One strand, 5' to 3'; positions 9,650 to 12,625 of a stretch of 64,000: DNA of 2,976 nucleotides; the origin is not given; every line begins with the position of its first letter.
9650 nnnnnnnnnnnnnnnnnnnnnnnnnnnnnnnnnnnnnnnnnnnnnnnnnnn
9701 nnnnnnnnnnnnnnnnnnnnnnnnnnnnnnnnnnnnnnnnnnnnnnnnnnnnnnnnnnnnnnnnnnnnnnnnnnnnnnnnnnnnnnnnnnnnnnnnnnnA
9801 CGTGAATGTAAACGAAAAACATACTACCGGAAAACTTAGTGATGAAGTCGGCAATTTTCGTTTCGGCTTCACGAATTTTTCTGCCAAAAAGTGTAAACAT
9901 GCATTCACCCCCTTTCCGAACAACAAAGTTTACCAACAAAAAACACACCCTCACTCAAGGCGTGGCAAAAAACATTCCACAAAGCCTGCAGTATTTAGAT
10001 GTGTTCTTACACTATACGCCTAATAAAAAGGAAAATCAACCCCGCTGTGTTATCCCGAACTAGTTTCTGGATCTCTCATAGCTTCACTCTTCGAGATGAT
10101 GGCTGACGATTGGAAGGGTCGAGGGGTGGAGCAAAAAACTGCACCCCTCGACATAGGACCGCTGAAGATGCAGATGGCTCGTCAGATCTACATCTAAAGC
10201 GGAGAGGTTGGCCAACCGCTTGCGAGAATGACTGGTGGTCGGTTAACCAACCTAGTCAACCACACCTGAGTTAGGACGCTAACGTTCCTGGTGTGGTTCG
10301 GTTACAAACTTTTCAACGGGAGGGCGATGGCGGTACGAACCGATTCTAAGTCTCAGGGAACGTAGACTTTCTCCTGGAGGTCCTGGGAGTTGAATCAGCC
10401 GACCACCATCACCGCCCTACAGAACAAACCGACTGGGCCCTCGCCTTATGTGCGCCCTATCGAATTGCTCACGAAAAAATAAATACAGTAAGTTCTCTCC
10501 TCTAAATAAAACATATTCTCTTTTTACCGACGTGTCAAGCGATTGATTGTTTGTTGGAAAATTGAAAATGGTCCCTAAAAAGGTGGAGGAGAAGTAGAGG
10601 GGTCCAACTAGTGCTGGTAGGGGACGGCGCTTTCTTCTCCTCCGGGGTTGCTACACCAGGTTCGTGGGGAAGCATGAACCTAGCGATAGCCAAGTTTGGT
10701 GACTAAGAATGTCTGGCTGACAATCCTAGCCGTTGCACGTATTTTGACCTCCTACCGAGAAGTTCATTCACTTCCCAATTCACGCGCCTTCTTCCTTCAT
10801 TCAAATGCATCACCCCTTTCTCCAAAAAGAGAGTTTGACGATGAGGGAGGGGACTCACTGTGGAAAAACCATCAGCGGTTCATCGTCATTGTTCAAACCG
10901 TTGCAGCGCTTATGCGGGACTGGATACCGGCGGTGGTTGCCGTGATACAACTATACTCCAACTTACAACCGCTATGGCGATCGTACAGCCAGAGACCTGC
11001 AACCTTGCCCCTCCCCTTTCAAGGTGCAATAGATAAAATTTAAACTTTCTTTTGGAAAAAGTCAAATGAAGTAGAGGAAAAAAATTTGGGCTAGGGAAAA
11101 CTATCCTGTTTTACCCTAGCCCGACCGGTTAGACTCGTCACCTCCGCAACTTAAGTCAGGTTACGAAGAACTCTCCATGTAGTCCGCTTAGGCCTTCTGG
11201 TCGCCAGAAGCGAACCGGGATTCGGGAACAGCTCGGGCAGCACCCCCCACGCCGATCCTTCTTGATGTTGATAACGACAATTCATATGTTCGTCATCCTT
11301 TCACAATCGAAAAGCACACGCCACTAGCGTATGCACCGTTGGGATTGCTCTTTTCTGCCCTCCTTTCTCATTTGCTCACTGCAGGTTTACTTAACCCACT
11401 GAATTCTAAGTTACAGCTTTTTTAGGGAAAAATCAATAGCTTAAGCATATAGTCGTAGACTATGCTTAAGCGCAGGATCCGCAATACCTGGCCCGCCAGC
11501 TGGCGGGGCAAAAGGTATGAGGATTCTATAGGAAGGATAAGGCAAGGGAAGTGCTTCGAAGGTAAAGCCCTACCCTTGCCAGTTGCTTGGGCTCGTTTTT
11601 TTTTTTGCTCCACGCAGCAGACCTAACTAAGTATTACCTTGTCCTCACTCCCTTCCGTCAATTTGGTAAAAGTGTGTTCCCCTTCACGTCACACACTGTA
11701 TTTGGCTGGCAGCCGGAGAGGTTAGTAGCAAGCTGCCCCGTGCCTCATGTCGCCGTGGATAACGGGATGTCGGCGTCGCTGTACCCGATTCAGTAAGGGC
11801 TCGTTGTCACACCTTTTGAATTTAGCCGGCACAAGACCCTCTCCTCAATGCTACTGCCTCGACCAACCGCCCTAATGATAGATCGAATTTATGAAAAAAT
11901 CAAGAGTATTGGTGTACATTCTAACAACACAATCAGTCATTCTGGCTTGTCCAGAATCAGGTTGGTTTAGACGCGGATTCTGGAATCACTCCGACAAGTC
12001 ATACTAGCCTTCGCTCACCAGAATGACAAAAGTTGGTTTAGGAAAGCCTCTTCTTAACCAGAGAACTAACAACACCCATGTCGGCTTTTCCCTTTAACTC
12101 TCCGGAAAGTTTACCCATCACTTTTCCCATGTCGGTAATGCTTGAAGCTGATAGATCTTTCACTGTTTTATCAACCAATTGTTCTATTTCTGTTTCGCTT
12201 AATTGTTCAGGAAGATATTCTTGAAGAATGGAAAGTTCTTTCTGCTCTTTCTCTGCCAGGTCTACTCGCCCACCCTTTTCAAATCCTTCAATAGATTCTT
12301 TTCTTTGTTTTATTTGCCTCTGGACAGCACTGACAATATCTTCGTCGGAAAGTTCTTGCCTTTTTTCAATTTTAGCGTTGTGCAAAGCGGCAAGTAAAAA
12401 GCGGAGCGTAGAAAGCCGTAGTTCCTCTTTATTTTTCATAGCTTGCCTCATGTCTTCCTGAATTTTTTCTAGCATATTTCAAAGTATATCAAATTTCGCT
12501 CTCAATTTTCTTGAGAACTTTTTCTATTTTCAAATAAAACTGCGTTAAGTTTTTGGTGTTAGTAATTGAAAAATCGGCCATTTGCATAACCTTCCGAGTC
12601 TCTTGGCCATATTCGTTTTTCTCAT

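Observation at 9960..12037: ~2-kb ORF-free, hairpin-rich, higher-G+C region between the DUF1003 gene and yqeY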

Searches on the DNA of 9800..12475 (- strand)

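Call 5: search_rna_families(source=window, start=9800, end=12200, threshold=evalue, max_evalue=10, show_alignments=3)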
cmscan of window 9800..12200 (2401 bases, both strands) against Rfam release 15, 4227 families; matches with E-value up to 10: 6.
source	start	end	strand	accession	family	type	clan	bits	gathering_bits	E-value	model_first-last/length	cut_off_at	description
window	10582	10646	+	RF01939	mir-761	Gene; miRNA;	-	22.1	82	0.22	1-65/65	no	mir-761 microRNA precursor family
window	11074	11137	+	RF01093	RF_site5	Cis-reg; frameshift_element;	-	20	35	2.2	1-60/60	no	Ma3 gene ribosomal frameshift signal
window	10117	10153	-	RF03758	mir-2756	Gene; miRNA;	-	19.4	61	0.84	21-56/78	no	mir-2756 microRNA precursor family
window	11029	11094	+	RF03789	MIR5269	Gene; miRNA;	-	18.1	60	7.7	1-80/80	no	MIR5269 microRNA precursor family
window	10997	11065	-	RF02147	MEG8_3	Gene; lncRNA;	-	13.5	40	3.3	1-66/66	no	Maternally expressed 8 exon 3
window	11571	11663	-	RF02474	GlsR5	Gene; snRNA; snoRNA; CD-box;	-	13.5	100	7.3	1-89/89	no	Small nucleolar RNA GlsR5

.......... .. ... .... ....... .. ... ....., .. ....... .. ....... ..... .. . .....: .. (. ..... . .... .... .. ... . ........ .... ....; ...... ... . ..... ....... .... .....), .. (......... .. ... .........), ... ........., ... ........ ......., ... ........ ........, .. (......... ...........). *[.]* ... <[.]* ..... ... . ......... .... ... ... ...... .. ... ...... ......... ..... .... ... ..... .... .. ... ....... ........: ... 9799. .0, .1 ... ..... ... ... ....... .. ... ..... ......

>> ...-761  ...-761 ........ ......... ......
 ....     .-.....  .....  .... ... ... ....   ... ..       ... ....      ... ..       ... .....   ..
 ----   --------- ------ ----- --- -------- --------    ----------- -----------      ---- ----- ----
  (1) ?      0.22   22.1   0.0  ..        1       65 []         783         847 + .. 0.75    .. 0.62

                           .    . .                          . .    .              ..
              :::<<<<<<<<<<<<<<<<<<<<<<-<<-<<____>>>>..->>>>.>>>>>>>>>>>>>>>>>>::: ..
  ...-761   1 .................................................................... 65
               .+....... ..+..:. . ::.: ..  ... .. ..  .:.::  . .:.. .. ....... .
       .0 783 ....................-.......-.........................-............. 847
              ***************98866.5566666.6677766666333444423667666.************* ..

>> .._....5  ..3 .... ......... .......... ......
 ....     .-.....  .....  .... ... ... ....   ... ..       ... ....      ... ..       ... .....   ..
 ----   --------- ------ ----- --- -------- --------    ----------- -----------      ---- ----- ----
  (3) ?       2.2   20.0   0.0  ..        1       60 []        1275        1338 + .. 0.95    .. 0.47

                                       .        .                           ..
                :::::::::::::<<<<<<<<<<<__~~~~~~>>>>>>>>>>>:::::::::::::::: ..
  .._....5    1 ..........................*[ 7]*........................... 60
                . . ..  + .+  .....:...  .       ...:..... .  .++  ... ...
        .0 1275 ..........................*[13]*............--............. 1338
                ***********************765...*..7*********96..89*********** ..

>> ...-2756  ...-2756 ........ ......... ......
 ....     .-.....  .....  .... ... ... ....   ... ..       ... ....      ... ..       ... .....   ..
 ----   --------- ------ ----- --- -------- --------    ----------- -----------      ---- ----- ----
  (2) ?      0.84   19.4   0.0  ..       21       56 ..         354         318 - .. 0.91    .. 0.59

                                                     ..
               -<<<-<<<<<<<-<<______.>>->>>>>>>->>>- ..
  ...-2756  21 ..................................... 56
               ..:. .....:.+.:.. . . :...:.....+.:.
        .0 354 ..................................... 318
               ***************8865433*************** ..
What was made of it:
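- On RNase P RNA / tmRNA / SRP RNA / 6S RNA: At E<=10 on 9800-12200, none of these families appears (call 5).
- On Group I / group II introns: No Rfam match, even at E<=10 (call 5).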

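Call 26: search_rna_families(sources=[L164, L165, L167, L004, L084], threshold=gathering)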
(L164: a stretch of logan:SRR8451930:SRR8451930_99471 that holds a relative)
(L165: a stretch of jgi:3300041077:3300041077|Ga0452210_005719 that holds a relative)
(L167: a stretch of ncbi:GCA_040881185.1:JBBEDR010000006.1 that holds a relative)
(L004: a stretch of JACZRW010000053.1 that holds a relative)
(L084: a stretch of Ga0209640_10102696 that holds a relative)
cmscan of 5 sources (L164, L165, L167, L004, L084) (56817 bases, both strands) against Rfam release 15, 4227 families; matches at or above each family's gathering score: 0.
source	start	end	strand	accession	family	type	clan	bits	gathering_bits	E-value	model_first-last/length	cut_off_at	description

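Call 55: search_dna_similar(query=window:9901-12037:-, collection=plasmids, mode=distant, max_evalue=0.001, max_rows=10)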
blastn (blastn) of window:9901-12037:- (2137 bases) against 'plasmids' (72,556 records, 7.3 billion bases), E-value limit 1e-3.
No match.

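Call 56: search_dna_similar(query=window:9901-12037:-, collection=phages, mode=distant, max_evalue=0.001, max_rows=10)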
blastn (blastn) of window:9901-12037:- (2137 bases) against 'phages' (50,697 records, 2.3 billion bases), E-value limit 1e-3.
No match.
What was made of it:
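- There is no plasmid or phage similarity (calls 55, 56).
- Tried and rejected: Mobile DNA. blastn against plasmids and phages gave no match (calls 55, 56).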

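Call 66: build_rna_model(alignment_id=A3, structure=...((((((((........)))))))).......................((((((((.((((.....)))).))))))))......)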
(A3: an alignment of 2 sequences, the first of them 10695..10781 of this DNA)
Model R1 built from alignment A3 (2 sequences, 87 columns); structure: as given.
model positions 87; base pairs 20; branch points 1; effective number of sequences 0.95; information 0.653 bits per position. Calibrated on 0.2 Mb of random sequence (short: E-values are rough).
structure used (alignment columns):
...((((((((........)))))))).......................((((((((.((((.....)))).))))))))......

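Call 67: search_with_rna_model(model_id=R1, sources=[window, L004, L084, L164, L165, L167, L168, L169, L170, L172], max_evalue=10, show_alignments=6, make_alignment=true)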
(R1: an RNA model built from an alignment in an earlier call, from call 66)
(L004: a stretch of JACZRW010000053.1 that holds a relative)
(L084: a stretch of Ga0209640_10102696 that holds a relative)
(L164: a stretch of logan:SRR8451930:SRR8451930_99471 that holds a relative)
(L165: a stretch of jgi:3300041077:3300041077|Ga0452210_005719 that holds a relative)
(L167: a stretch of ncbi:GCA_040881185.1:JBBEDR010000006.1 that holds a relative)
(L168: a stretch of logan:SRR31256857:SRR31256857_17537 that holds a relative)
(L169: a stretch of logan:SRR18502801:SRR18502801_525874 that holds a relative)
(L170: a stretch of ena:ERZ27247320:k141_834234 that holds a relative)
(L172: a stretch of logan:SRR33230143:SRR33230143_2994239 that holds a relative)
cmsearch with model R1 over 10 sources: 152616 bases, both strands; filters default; matches with E-value up to 10: 5.
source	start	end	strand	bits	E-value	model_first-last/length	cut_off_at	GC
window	10695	10781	-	119.6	5.6e-23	1-87/87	no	0.45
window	10659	10737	+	15.8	0.53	1-87/87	no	0.51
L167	8592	8651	+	15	0.75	1-87/87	no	0.53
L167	9009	9090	+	12.8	2.2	1-87/87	no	0.41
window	13610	13684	-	12.3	2.8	1-87/87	no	0.44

Alignment A4: 5 matches aligned to the model, 109 columns, each read 5' to 3' on its own strand. Consensus structure (alignment columns), stored with it:
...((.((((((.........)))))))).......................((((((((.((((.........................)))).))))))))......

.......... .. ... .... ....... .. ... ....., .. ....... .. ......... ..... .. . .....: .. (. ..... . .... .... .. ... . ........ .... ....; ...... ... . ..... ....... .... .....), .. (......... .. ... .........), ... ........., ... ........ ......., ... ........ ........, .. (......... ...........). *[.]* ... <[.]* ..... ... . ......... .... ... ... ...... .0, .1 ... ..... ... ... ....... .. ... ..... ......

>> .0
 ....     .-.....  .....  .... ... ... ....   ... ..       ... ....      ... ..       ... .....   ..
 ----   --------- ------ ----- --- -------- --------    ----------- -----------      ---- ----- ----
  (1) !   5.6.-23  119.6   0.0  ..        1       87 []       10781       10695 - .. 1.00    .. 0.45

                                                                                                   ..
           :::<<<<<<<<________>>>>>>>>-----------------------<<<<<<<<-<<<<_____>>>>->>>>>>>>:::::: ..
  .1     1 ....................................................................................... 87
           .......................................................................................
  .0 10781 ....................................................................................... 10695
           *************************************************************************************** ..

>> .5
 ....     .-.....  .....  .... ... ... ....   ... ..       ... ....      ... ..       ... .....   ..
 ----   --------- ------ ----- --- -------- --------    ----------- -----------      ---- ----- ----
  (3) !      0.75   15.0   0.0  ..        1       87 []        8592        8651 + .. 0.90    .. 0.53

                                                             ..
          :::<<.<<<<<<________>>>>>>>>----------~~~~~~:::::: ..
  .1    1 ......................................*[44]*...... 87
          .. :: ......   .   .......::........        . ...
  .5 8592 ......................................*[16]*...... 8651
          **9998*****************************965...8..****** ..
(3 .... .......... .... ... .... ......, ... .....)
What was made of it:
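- Tried and rejected: It gives only a partial hit in L167 (E = 0.75) and finds no new copies (call 67).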

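Call 72: search_rna_families(source=L165, start=8400, end=9900, threshold=evalue, max_evalue=5)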
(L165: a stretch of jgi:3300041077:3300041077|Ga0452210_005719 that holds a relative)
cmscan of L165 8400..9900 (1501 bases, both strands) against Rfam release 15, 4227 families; matches with E-value up to 5: 0.
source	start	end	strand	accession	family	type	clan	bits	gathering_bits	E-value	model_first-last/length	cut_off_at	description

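Call 73: search_rna_families(source=L167, start=8400, end=9600, threshold=evalue, max_evalue=5)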
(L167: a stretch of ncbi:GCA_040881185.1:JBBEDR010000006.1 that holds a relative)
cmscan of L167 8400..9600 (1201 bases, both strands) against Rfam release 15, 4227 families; matches with E-value up to 5: 3.
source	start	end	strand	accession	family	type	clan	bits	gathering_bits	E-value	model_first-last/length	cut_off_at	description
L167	8811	8838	+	RF03111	Zeta-pan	Gene; sRNA;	-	17.4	56.7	3.3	1-50/50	no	Zeta-pan RNA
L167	8690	8830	+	RF02132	HOXB13-AS1_1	Gene; lncRNA;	-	16.5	60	0.85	1-136/136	no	HOXB13 antisense RNA 1 conserved region 1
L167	9046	9112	+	RF02147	MEG8_3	Gene; lncRNA;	-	12.1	40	4.2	1-66/66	no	Maternally expressed 8 exon 3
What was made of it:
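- With relaxed filters at E<=10 or E<=5, nothing appears on the region or on two homologous gaps except random microRNA and lncRNA hits (calls 5, 72, 73).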

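Call 95: search_rna_families(sources=[L170, L172, L174, L176, L168, L169], threshold=gathering)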
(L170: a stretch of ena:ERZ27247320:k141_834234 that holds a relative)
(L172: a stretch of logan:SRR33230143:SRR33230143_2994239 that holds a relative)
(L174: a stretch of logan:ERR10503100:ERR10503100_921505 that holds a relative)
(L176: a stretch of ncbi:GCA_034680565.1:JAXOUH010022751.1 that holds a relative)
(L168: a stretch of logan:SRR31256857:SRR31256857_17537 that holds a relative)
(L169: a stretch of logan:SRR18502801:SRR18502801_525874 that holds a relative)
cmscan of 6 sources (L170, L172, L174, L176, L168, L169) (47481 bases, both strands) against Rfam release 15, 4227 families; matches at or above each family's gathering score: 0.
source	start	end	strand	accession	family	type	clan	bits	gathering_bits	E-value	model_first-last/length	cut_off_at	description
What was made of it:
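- On Large ncRNAs OLE / ROOL / GOLLD / HEARO / raiA: The homologous gaps in relatives are also negative (calls 26, 72, 73, 95).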
